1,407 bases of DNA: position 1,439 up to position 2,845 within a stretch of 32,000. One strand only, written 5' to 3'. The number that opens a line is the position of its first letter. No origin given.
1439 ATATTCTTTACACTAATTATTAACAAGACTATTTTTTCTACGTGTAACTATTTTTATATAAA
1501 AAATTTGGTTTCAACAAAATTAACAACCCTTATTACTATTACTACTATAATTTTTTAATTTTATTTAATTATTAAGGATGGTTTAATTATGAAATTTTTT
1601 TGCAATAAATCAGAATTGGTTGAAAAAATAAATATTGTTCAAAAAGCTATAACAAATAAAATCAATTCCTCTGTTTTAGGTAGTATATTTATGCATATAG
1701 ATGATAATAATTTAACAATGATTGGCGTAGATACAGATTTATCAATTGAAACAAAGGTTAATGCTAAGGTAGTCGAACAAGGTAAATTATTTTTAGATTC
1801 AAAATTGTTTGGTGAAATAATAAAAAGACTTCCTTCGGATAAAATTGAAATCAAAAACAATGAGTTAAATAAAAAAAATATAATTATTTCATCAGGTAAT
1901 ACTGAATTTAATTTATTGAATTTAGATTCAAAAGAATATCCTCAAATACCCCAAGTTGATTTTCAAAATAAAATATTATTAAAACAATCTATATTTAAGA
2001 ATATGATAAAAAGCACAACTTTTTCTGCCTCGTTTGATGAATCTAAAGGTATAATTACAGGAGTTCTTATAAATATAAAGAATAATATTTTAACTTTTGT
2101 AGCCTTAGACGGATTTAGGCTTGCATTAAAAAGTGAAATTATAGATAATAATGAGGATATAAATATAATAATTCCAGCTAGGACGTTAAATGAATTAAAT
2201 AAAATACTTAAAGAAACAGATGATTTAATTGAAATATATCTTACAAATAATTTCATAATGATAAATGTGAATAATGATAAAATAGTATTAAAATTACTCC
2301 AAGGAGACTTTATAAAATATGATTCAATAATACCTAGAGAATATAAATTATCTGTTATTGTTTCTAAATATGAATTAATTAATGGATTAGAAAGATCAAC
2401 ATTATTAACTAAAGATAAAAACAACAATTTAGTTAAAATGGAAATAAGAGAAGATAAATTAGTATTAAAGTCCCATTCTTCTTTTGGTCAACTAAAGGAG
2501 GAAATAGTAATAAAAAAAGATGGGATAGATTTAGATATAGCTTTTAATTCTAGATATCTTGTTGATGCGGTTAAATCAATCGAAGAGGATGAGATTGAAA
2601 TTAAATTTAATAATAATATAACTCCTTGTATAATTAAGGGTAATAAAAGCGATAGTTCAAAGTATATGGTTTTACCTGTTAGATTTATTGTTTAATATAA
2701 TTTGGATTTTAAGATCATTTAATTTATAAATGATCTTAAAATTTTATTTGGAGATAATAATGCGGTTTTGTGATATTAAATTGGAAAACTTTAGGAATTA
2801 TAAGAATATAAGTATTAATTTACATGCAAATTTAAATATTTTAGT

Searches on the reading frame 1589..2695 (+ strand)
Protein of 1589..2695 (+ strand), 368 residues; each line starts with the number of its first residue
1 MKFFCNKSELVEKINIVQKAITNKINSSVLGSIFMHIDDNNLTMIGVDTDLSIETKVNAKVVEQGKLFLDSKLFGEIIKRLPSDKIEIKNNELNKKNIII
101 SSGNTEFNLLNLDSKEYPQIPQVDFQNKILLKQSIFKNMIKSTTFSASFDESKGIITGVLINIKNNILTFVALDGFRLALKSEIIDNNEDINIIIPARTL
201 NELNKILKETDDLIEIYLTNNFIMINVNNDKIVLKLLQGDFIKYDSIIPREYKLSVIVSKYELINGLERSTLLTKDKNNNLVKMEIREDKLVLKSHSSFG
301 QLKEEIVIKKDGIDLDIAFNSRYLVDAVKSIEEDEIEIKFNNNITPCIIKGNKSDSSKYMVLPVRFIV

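Call 22: list_cluster_members(proteins=[window:1589-2695:+, window:6091-8517:+, window:26152-26829:-, window:25007-26140:-, window:30802-31506:-, window:27307-27933:+])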
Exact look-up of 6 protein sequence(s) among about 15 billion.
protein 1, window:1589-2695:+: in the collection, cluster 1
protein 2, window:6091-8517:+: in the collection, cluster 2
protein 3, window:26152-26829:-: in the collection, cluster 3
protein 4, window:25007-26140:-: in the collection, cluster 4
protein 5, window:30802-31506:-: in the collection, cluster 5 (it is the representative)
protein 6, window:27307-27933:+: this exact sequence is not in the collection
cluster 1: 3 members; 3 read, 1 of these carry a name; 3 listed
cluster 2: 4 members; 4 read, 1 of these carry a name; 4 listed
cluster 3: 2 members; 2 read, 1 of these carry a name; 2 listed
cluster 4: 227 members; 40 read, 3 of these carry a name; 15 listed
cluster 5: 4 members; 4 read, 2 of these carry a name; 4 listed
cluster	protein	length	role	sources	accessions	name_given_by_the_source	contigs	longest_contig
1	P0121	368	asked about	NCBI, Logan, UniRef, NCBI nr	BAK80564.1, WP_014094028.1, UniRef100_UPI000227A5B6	DNA polymerase III subunit beta [Candidatus Arthromitus sp. SFB-rat-Yit] | DNA polymerase III subunit beta n=1 Tax=Candidatus Arthromitus sp. SFB-rat-Yit ...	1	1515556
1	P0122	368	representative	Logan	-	-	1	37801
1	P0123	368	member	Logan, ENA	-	-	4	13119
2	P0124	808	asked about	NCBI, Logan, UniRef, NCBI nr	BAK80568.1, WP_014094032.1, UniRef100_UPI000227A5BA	DNA gyrase subunit A [Candidatus Arthromitus sp. SFB-rat-Yit] | DNA gyrase subunit A n=1 Tax=Candidatus Arthromitus sp. SFB-rat-Yit TaxID=1041504 ...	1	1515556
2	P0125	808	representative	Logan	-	-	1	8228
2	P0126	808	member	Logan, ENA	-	-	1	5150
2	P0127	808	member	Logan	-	-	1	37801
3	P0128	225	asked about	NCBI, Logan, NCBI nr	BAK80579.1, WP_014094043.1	hypothetical protein RATSFB_0017 [Candidatus Arthromitus sp. SFB-rat-Yit] | prolyl oligopeptidase family serine peptidase [Candidatus Arthromitus sp. SFB-rat-Yit]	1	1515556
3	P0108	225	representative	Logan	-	-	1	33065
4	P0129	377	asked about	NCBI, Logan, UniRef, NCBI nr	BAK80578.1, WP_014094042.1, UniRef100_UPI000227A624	pectin acetylesterase-family hydrolase [Candidatus Arthromitus sp. SFB-rat-Yit] | pectin acetylesterase-family hydrolase n=1 Tax=Candidatus Arthromitus sp. SFB-rat-Yit ...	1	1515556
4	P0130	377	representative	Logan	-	-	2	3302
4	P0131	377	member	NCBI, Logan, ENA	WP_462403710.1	pectin acetylesterase-family hydrolase [Gemmiger formicilis]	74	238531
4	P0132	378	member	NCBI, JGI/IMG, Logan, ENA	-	hypothetical protein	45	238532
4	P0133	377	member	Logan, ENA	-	-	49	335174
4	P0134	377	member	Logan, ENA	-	-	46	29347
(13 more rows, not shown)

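Call 55: find_encoding_contigs(protein=P0131, flank=6000, max_places=4)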
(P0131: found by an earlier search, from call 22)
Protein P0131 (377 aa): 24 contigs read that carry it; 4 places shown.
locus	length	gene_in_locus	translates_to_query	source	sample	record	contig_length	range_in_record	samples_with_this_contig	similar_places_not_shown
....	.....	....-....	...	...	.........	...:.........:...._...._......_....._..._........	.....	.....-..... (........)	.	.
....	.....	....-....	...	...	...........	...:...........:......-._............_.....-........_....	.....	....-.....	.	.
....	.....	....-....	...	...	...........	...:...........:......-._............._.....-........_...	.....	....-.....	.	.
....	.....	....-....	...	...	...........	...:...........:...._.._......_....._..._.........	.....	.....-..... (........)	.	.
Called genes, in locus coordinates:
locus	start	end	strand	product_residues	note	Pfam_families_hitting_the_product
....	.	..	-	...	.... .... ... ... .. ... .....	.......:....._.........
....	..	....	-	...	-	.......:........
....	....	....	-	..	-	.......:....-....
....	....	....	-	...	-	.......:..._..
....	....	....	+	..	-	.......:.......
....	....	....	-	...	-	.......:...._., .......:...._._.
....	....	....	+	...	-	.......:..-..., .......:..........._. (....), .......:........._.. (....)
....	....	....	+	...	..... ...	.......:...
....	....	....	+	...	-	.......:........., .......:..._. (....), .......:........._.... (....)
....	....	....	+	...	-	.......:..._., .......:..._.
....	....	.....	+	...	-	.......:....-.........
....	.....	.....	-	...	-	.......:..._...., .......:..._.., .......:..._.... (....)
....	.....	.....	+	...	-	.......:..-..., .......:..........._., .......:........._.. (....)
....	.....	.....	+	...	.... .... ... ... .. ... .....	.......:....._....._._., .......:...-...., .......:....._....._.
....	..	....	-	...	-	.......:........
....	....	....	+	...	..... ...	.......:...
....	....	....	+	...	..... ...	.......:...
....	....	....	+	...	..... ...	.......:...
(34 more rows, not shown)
